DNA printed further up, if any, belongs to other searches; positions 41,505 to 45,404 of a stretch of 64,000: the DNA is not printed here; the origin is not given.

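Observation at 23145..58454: One uninterrupted 35.3-kb ORF (11,769 codons) fills 55% of the window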

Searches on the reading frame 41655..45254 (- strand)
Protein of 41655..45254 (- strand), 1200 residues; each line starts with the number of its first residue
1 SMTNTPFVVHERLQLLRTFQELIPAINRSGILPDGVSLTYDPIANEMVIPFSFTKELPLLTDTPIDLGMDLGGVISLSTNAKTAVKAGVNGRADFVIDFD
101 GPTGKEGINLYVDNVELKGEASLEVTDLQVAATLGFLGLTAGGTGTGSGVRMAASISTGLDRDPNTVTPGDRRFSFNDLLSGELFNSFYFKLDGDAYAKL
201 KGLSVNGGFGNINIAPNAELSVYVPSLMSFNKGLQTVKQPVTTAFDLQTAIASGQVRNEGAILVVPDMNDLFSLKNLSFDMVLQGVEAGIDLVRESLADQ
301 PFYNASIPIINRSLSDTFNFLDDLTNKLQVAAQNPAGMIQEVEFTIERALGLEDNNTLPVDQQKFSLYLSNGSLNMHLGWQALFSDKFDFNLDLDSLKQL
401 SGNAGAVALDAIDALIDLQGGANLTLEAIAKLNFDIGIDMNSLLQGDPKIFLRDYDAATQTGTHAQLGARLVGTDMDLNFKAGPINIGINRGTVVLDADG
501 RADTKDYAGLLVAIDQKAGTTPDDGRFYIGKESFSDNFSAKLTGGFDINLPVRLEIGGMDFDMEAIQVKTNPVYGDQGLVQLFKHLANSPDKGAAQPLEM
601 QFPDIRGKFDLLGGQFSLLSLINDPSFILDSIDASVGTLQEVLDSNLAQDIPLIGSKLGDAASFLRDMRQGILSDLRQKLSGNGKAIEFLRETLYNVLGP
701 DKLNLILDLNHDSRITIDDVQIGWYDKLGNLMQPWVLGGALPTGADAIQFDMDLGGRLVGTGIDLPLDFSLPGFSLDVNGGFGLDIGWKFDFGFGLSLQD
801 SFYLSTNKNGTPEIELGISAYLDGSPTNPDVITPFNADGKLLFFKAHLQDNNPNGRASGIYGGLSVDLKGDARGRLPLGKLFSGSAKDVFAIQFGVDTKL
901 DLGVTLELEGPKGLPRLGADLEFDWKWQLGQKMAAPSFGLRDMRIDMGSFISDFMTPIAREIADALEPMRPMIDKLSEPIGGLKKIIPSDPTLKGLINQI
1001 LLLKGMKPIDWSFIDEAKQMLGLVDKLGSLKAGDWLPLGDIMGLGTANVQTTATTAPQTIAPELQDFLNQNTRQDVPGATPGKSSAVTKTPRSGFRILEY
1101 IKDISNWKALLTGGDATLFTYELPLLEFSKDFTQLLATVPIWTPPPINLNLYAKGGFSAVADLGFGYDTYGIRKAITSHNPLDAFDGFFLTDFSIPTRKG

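Call 97: find_related_loci(query=window:41655-45254:-, collection=metagenome_contigs, flank=10000)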
Query window:41655-45254:- (1200 aa) in metagenome_contigs; peptide patterns used: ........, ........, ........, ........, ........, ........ (x = any residue, [..] = any of these).
30 stretches matched a pattern; 1 encode a relative of the query (tblastn E <= 1e-3); 1 distinct loci.
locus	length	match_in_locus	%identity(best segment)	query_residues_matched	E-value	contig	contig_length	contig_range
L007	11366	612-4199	73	1-1200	0e+0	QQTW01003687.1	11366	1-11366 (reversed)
